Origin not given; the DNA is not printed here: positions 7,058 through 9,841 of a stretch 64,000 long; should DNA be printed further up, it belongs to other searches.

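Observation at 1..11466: An uncharacterised glycyl-radical 1,2-eliminase operon faces a sugar-type operon (TPP enzyme, Gfo/Idh/MocA, RpiB-like, IclR, GPH symporter) with AOR beyond, possibly an undescribed anaerobic catabolic pathway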

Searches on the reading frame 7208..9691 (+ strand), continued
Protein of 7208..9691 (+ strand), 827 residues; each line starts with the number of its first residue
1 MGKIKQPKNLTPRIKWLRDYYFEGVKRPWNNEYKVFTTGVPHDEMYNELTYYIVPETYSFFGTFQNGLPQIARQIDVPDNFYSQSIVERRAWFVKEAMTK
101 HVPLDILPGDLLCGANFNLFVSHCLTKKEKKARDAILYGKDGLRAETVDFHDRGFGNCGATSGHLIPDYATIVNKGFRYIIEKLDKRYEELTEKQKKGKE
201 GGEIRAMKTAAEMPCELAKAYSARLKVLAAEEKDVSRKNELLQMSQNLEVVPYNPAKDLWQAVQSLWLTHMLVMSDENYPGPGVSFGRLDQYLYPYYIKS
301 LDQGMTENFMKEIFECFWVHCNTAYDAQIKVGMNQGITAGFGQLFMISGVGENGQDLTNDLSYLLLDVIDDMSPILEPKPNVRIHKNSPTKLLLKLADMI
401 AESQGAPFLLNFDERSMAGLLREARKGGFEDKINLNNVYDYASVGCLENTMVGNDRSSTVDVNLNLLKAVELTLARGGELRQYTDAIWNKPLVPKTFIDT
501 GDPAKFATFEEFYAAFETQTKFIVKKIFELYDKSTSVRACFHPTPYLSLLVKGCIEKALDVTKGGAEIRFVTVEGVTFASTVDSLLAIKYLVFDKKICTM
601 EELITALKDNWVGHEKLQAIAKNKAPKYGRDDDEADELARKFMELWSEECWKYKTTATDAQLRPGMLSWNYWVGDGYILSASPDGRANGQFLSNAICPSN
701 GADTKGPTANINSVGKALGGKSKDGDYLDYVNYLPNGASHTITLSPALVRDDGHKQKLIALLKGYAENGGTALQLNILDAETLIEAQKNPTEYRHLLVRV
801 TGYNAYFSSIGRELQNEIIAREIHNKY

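Call 47: search_protein_families(library=pfam, alignment_id=A4, max_evalue=0.00001)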
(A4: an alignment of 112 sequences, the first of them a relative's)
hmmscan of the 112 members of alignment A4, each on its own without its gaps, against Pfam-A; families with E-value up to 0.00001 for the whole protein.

A. member 1, L033:16549-18570:+ (673 aa): 0 families

B. families by the number of members that match (of 112 scanned): 162 families (the first 25 are shown)
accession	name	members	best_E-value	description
PF12831.13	FAD_oxidored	4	3.9e-07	FAD dependent oxidoreductase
PF07992.20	Pyr_redox_2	3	1.5e-48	Pyridine nucleotide-disulphide oxidoreductase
PF13450.12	NAD_binding_8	3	1.7e-16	NAD(P)-binding Rossmann-like domain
PF13649.12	Methyltransf_25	3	2.1e-16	Methyltransferase domain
PF13847.12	Methyltransf_31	3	1.8e-10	Methyltransferase domain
PF00890.30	FAD_binding_2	3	5.6e-10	FAD binding domain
PF01266.30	DAO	3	3.7e-09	FAD dependent oxidoreductase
PF13561.12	adh_short_C2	2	8.5e-70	Enoyl-(Acyl carrier protein) reductase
PF00106.31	adh_short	2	2.4e-64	short chain dehydrogenase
PF00899.27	ThiF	2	8e-63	ThiF family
PF00501.34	AMP-binding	2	2.4e-61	AMP-binding enzyme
PF25137.1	ADH_Fe_C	2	1.2e-58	Fe-containing alcohol dehydrogenase family, C-terminal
PF00465.25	Fe-ADH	2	9.4e-47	Iron-containing alcohol dehydrogenase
PF03009.23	GDPD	2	1.4e-44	Glycerophosphoryl diester phosphodiesterase family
PF06325.19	PrmA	2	3e-31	Ribosomal protein L11 methyltransferase (PrmA)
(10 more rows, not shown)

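Call 48: search_protein_families(library=pfam, alignment_id=A5, max_evalue=0.00001)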
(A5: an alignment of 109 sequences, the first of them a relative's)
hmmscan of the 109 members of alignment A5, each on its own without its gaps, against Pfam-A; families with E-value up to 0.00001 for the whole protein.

A. member 1, L060:405-1667:- (420 aa): 1 family
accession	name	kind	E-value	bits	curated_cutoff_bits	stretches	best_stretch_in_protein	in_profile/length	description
PF02515.22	CoA_transf_3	-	3.3e-105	352.6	23.3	1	13-385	1-366/366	CoA-transferase family III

B. families by the number of members that match (of 109 scanned): 140 families (the first 25 are shown)
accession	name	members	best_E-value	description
PF01266.30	DAO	5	1e-62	FAD dependent oxidoreductase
PF00534.26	Glycos_transf_1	5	1e-28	Glycosyl transferases group 1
PF13692.12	Glyco_trans_1_4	5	5.3e-28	Glycosyl transferases group 1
PF13450.12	NAD_binding_8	5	2.5e-11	NAD(P)-binding Rossmann-like domain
PF13439.12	Glyco_transf_4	4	2.4e-12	Glycosyltransferase Family 4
PF12831.13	FAD_oxidored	4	3.1e-11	FAD dependent oxidoreductase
PF00890.30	FAD_binding_2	4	3.5e-09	FAD binding domain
PF01494.25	FAD_binding_3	4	2.1e-07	FAD binding domain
PF05343.19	Peptidase_M42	3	1.9e-86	M42 glutamyl aminopeptidase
PF00465.25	Fe-ADH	3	2.1e-48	Iron-containing alcohol dehydrogenase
PF02782.22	FGGY_C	3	7.1e-45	FGGY family of carbohydrate kinases, C-terminal domain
PF00557.29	Peptidase_M24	3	3.2e-38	Metallopeptidase family M24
PF01593.30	Amino_oxidase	3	3.5e-21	Flavin containing amine oxidoreductase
PF13685.12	Fe-ADH_2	3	5.1e-15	Iron-containing alcohol dehydrogenase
PF13579.12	Glyco_trans_4_4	3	7.7e-10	Glycosyl transferase 4-like domain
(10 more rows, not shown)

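Call 59: search_protein_families(library=pfam, alignment_id=A6, max_evalue=0.0001)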
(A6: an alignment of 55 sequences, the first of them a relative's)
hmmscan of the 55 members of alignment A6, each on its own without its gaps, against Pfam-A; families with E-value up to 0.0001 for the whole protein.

A. member 1, L010:7486-9171:+ (561 aa): 2 families
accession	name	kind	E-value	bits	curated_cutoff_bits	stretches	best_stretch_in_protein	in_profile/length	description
PF02518.31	HATPase_c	-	3.7e-26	92.2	26.4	1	450-555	2-107/111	Histidine kinase-, DNA gyrase B-, and HSP90-like ATPase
PF00512.31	HisKA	-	1e-13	51.5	26.9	1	339-405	1-65/66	His Kinase A (phospho-acceptor) domain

B. families by the number of members that match (of 55 scanned): 94 families (the first 25 are shown)
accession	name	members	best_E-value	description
PF02782.22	FGGY_C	3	7.1e-45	FGGY family of carbohydrate kinases, C-terminal domain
PF02518.31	HATPase_c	3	1.7e-26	Histidine kinase-, DNA gyrase B-, and HSP90-like ATPase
PF07729.17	FCD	3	4.7e-22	FCD domain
PF00392.27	GntR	3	4.3e-18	Bacterial regulatory proteins, gntR family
PF07840.17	FadR_C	3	3.2e-17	FadR C-terminal domain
PF00171.27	Aldedh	2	8.2e-136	Aldehyde dehydrogenase family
PF00370.27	FGGY_N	2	1.4e-75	FGGY family of carbohydrate kinases, N-terminal domain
PF07690.21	MFS_1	2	1.6e-53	Major Facilitator Superfamily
PF13407.12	Peripla_BP_4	2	2e-31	Periplasmic binding protein domain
PF00072.30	Response_reg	2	5.1e-23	Response regulator receiver domain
PF00015.26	MCPsignal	2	3.2e-22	Methyl-accepting chemotaxis protein (MCP) signalling domain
PF13450.12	NAD_binding_8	2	2.1e-17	NAD(P)-binding Rossmann-like domain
PF00512.31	HisKA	2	3.3e-15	His Kinase A (phospho-acceptor) domain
PF00288.32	GHMP_kinases_N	2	2.9e-14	GHMP kinases N terminal domain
PF01266.30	DAO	2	7.1e-12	FAD dependent oxidoreductase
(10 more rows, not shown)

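Call 60: search_protein_families(library=pfam, proteins=[L066:7185-8414:+, L066:6768-7169:+, L066:14554-15777:+, L082:6448-7596:+, L075:3-1373:+, L087:14266-15699:+, L087:15686-17194:+, L087:17194-18408:+, L058:14673-15863:+, L058:15867-16748:+], max_evalue=0.00001)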
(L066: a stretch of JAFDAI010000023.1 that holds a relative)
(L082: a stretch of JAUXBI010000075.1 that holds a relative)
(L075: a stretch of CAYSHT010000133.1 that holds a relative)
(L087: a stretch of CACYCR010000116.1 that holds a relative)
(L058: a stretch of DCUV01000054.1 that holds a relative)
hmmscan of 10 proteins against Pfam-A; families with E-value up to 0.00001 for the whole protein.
L066:7185-8414:+ (409 aa): 2 families
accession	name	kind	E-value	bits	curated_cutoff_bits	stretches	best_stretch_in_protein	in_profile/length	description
PF00557.29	Peptidase_M24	-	2.9e-14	53.8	23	1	171-391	2-207/208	Metallopeptidase family M24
PF01321.24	Creatinase_N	-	2e-09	38.5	22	1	19-160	1-125/128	Creatinase/Prolidase N-terminal domain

L066:6768-7169:+ (133 aa): 1 family
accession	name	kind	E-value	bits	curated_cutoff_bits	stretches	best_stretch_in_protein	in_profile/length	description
PF02036.22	SCP2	-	5.9e-11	43.1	21.3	1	26-120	10-101/101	SCP-2 sterol transfer family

L066:14554-15777:+ (407 aa): 3 families
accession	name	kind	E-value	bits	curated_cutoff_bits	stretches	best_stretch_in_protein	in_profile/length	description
PF07690.21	MFS_1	-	1e-52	179.7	33.4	2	26-364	14-347/347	Major Facilitator Superfamily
PF00083.30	Sugar_tr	-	4.1e-07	29.7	22.3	1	256-407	44-194/452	Sugar (and other) transporter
PF12832.13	MFS_1_like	-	7.6e-07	28.9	25.2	1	254-326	30-106/373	MFS_1 like family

L082:6448-7596:+ (382 aa): 2 families
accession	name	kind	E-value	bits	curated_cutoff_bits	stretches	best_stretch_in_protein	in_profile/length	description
PF02826.25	2-Hacid_dh_C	-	1.6e-44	151.9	25.1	1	127-321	1-178/178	D-isomer specific 2-hydroxyacid dehydrogenase, NAD binding domain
PF00389.36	2-Hacid_dh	-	5.7e-14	52.4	24.6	1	53-345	32-126/134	D-isomer specific 2-hydroxyacid dehydrogenase, catalytic domain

L075:3-1373:+ (456 aa): 2 families
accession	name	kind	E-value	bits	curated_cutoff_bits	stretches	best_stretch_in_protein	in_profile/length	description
PF00370.27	FGGY_N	-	1.4e-63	215.2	28.8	1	2-215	35-245/245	FGGY family of carbohydrate kinases, N-terminal domain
PF02782.22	FGGY_C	-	7.1e-45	153.7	27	1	224-413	1-197/198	FGGY family of carbohydrate kinases, C-terminal domain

L087:14266-15699:+ (477 aa): 3 families
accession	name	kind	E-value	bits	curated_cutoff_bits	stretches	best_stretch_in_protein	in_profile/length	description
PF01266.30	DAO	-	7.1e-12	45.9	27.9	0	4-33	1-30/353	FAD dependent oxidoreductase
PF13450.12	NAD_binding_8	-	1.3e-07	32.2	21.9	1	7-54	1-45/68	NAD(P)-binding Rossmann-like domain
PF01494.25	FAD_binding_3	-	1.8e-06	27.9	22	0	4-36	3-35/349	FAD binding domain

L087:15686-17194:+ (502 aa): 8 families
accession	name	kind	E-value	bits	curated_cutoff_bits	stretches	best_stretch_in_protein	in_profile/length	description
PF13450.12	NAD_binding_8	-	2.5e-11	44.1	21.9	1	8-58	1-51/68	NAD(P)-binding Rossmann-like domain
PF12831.13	FAD_oxidored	-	9.4e-10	38.8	27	1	5-51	1-47/416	FAD dependent oxidoreductase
PF00890.30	FAD_binding_2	-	2.5e-08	34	20.4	1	5-44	1-39/414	FAD binding domain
PF01266.30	DAO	-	5.6e-08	33.1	27.9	0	5-49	1-49/353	FAD dependent oxidoreductase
PF01134.28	GIDA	-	1.3e-06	28.2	22.1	0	5-35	1-30/391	Glucose inhibited division protein A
PF03486.20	HI0933_like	-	3.3e-06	27.2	50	0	5-39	2-36/244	HI0933-like protein Rossmann domain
PF01593.30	Amino_oxidase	-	4.9e-06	26.5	19.8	0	15-495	3-443/443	Flavin containing amine oxidoreductase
PF01946.23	Thi4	-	8.4e-06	25.6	26.2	0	4-42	18-57/235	Thi4 family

L087:17194-18408:+ (404 aa): 3 families
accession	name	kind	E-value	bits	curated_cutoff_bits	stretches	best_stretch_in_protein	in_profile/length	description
PF00175.26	NAD_binding_1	-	1.7e-18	67.7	22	1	171-273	2-108/109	Oxidoreductase NAD-binding domain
PF00111.32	Fer2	-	3e-13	49.9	21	1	316-390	2-76/77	2Fe-2S iron-sulfur cluster binding domain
PF00970.30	FAD_binding_6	-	3.9e-13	50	21.1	1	57-159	3-99/99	Oxidoreductase FAD-binding domain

L058:14673-15863:+ (396 aa): 0 families

L058:15867-16748:+ (293 aa): 1 family
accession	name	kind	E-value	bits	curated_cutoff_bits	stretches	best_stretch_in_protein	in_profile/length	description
PF04101.22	Glyco_tran_28_C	-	9.8e-06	26.1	22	0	195-267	35-108/166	Glycosyltransferase family 28 C-terminal domain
